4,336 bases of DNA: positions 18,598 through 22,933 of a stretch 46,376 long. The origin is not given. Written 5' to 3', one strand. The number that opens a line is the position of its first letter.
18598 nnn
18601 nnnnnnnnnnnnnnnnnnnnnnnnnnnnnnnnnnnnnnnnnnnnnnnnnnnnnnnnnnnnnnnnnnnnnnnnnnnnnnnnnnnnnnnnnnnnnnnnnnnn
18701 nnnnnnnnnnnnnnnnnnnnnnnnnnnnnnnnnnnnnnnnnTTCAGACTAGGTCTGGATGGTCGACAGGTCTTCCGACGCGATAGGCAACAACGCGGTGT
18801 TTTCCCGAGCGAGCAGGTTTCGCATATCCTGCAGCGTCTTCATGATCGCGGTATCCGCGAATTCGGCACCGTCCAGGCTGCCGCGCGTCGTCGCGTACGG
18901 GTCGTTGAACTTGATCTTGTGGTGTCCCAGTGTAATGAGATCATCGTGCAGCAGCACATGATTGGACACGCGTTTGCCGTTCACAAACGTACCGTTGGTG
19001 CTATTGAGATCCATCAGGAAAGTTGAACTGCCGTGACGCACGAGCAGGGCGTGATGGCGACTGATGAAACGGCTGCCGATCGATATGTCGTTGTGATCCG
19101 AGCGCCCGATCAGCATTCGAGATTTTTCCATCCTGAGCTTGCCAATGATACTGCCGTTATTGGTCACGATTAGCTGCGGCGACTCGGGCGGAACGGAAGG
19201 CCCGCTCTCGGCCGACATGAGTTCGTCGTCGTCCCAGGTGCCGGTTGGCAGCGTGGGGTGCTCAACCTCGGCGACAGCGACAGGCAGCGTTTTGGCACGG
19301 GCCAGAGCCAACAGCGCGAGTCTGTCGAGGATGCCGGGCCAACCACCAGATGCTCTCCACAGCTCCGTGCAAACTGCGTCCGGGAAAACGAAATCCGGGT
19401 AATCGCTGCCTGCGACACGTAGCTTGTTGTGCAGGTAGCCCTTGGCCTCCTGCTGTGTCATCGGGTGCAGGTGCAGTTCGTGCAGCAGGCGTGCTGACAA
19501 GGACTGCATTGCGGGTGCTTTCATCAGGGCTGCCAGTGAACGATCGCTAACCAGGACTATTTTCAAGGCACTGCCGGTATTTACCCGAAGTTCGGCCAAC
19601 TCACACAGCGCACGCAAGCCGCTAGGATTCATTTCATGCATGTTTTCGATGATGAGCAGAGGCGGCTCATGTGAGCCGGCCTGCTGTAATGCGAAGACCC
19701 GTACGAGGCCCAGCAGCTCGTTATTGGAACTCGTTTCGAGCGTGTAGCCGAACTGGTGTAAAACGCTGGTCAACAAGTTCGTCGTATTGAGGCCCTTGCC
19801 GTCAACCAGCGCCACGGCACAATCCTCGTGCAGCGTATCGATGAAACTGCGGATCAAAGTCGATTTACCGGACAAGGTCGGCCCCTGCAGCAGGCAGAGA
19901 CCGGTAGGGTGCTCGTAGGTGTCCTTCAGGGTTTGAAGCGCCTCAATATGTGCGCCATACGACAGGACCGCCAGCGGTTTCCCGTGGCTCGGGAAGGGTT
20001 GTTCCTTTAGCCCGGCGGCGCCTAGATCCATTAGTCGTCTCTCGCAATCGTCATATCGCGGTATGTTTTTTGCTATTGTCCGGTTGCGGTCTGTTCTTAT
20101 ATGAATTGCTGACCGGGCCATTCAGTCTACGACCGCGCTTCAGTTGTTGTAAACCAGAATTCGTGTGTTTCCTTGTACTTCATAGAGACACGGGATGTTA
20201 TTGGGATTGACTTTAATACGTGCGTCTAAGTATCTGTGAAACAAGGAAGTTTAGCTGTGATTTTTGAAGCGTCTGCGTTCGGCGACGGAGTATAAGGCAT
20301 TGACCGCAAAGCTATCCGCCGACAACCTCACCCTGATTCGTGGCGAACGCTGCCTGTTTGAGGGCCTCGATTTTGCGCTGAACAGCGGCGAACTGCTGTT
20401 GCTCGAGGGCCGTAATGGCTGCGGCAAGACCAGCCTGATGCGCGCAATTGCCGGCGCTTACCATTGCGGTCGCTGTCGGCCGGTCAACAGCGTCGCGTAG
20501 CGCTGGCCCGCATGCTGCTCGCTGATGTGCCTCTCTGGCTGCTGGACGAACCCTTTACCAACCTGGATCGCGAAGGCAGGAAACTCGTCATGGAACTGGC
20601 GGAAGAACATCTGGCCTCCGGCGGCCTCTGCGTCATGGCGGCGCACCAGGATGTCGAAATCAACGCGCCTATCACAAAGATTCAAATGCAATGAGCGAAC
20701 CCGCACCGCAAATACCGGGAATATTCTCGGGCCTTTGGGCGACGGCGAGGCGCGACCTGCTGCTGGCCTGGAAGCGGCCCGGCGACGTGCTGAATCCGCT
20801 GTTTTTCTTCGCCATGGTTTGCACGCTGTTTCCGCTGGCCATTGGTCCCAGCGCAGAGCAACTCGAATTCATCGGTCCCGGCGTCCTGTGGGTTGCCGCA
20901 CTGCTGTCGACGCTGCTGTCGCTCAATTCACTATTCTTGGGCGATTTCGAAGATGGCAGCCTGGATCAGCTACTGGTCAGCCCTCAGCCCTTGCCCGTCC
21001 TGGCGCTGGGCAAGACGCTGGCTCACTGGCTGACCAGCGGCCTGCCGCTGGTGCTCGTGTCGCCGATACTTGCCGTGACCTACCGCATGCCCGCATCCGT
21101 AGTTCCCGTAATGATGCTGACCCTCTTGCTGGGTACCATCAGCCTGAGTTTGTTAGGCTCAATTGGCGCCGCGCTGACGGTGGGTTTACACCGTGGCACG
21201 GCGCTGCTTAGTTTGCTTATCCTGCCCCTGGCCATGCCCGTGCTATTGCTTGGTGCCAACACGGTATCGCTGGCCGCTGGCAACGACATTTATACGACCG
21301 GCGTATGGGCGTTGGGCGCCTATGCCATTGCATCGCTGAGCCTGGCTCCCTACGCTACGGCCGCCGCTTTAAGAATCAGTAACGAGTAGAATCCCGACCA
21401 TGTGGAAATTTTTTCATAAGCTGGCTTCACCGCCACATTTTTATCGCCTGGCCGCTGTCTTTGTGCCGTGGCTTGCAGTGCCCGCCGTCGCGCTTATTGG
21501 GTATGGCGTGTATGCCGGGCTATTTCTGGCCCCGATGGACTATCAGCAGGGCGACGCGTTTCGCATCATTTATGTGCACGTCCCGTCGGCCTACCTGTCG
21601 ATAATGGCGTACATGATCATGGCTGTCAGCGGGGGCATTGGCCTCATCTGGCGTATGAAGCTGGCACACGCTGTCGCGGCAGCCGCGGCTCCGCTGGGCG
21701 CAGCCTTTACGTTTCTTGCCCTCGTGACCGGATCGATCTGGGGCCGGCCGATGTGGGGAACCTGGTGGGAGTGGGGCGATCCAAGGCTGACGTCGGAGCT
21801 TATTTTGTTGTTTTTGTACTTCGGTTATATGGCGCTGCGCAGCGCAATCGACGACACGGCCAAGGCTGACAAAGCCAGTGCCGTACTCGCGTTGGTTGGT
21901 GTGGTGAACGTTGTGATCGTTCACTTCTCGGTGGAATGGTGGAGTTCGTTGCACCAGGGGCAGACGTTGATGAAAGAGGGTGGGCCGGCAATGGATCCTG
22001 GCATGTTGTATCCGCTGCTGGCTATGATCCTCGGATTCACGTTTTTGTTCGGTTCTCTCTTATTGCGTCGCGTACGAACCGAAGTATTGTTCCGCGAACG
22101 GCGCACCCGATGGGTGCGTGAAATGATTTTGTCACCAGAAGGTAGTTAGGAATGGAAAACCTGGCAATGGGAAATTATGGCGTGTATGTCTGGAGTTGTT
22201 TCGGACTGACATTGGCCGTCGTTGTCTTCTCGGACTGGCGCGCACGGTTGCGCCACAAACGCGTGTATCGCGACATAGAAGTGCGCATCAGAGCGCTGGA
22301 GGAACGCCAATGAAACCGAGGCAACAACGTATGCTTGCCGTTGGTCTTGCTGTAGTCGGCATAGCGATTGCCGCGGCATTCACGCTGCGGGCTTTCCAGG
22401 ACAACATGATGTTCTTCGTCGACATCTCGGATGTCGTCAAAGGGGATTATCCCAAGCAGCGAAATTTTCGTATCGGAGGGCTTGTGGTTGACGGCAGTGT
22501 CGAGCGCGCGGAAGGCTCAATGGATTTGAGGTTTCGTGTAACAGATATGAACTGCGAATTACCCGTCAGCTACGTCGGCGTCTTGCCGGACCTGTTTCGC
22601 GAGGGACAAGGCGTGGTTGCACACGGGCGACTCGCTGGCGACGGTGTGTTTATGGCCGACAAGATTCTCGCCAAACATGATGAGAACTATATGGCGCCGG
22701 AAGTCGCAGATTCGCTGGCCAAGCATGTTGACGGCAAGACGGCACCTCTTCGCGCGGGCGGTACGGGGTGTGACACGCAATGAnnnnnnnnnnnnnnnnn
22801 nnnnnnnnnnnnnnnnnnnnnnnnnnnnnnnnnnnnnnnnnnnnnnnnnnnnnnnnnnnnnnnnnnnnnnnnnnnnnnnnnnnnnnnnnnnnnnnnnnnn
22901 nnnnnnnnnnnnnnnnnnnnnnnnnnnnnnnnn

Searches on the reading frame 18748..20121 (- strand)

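Call 54: search_protein_families(library=pfam, proteins=[window:18748-20121:-], max_evalue=0.00001)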
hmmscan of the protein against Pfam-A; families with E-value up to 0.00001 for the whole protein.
window:18748-20121:- (457 aa): 4 families
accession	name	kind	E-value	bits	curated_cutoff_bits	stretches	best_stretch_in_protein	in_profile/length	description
PF00498.31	FHA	-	6.7e-20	71.7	20.7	1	337-399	2-67/67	FHA domain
PF16697.10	Yop-YscD_cpl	-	1.1e-11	45.2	33.2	1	329-407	12-92/94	Inner membrane component of T3SS, cytoplasmic domain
PF13401.12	AAA_22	-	1.6e-11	45.1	27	1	73-198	5-128/130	AAA domain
PF13191.12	AAA_16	-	3.4e-07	31.3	32.6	1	58-178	8-158/167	AAA ATPase domain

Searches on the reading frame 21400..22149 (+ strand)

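Call 54: search_protein_families(library=pfam, proteins=[window:21400-22149:+], max_evalue=0.00001)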
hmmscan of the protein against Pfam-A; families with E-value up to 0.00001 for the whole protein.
window:21400-22149:+ (249 aa): 1 family
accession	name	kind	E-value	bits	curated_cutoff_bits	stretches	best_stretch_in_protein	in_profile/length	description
PF01578.25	Cytochrom_C_asm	-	7e-36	124.3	29.9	1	7-185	3-212/212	Cytochrome C assembly protein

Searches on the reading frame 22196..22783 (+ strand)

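Call 54: search_protein_families(library=pfam, proteins=[window:22196-22783:+], max_evalue=0.00001)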
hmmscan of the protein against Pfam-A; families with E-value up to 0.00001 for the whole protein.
window:22196-22783:+ (195 aa): 1 family
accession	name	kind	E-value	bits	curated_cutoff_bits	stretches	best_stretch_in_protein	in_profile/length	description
PF03100.22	CcmE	-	1.3e-33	115.7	24.6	1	72-168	2-99/99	CcmE domain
